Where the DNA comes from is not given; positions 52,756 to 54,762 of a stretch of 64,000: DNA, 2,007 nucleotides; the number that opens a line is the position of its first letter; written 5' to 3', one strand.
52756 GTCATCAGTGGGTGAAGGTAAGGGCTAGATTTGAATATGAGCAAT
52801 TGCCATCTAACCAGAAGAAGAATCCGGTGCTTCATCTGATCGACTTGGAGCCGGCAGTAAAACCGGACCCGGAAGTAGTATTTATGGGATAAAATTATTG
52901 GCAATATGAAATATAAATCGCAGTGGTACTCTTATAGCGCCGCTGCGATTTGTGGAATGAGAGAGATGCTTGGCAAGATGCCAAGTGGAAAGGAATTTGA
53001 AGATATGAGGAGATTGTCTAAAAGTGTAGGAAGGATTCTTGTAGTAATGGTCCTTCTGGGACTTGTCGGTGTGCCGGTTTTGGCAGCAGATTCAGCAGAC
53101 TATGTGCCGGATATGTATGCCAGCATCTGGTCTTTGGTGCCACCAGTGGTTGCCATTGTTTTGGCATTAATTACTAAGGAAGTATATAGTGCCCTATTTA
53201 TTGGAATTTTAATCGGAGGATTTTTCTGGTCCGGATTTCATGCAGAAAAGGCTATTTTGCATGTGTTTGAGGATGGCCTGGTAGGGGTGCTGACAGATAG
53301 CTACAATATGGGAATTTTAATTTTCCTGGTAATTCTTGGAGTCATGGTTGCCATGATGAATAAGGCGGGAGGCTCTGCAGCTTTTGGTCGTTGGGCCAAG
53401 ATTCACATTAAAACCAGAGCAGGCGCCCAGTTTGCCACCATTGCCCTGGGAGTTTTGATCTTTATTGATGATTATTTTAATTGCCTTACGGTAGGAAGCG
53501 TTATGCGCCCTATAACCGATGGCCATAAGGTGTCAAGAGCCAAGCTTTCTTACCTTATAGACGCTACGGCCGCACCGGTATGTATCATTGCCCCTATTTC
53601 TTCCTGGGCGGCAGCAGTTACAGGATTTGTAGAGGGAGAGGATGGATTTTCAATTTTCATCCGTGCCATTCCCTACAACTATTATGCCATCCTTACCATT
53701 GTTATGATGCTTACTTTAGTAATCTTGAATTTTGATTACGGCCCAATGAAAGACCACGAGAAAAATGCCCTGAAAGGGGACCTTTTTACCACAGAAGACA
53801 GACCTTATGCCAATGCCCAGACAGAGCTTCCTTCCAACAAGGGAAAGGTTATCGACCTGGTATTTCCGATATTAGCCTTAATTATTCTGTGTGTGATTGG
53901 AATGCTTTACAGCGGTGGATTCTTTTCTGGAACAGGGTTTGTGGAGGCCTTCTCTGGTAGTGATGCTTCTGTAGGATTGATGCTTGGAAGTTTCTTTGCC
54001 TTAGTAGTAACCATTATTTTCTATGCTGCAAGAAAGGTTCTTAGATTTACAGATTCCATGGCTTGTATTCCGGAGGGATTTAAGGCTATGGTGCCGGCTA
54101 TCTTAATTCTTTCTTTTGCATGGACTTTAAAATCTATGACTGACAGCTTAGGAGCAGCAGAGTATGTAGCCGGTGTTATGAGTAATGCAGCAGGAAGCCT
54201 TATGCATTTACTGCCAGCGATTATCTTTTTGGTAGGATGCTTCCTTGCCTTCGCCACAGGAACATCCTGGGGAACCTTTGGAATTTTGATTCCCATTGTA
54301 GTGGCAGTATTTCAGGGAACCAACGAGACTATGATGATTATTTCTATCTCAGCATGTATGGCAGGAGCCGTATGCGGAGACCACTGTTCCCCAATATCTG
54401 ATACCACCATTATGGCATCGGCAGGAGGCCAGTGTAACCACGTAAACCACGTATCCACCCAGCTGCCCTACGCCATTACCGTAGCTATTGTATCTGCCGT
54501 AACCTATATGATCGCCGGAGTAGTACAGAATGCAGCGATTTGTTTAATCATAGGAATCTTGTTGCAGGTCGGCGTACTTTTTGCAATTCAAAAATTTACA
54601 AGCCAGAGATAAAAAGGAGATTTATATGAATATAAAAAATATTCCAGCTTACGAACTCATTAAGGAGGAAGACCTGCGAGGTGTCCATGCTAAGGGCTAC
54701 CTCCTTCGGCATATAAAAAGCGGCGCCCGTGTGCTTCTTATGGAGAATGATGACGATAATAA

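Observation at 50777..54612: Three-gene operon: His-rich CobW GTPase, a CobW-like/DUF1980-like fusion, and an NhaC-family transporter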

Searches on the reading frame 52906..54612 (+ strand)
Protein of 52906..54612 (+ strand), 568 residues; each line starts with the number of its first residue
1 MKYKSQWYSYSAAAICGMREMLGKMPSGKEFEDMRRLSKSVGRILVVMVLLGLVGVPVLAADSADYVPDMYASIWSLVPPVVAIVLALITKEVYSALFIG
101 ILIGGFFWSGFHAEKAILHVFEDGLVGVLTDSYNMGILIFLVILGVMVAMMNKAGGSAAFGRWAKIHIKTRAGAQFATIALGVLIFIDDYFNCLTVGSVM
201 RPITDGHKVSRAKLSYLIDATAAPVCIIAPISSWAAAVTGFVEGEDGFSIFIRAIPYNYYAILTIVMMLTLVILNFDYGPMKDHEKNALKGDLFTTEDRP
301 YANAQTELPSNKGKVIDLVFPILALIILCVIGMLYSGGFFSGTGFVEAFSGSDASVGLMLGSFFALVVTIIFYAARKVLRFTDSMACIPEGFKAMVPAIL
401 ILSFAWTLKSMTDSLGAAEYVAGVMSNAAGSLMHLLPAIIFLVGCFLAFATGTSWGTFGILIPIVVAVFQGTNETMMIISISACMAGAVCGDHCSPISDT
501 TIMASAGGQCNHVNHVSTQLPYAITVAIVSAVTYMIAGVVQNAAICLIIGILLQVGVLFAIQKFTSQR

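Call 3: search_protein_families(library=pfam, proteins=[window:52906-54612:+], max_evalue=1)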
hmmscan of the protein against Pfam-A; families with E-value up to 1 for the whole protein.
window:52906-54612:+ (568 aa): 2 families
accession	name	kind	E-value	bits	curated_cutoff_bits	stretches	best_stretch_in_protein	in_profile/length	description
PF03553.21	Na_H_antiporter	-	3.6e-52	178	23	1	226-539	2-303/303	Na+/H+ antiporter family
PF10661.14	EssA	-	0.0018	18.6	24.1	1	288-335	93-140/147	WXG100 protein secretion system (Wss), protein EssA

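Call 4: search_protein_families(library=ncbifam, proteins=[window:52906-54612:+], max_evalue=1)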
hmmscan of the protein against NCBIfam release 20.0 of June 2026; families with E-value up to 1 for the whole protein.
window:52906-54612:+ (568 aa): 3 families
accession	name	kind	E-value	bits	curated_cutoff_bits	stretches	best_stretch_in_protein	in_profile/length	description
NF000013.1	tet_NaH_anti_35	exception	7.7e-63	212.9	750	1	225-555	1-349/369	tetracycline efflux Na+/H+ antiporter family transporter Tet(35)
TIGR00931.1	antiport_nhaC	equivalog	6.3e-09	35.1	370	1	377-543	48-211/454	Na+/H+ antiporter NhaC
NF052307.1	ArgOrthExpArcD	equivalog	6.5e-07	28.5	650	1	435-545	121-229/469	arginine/ornithine antiporter ArcD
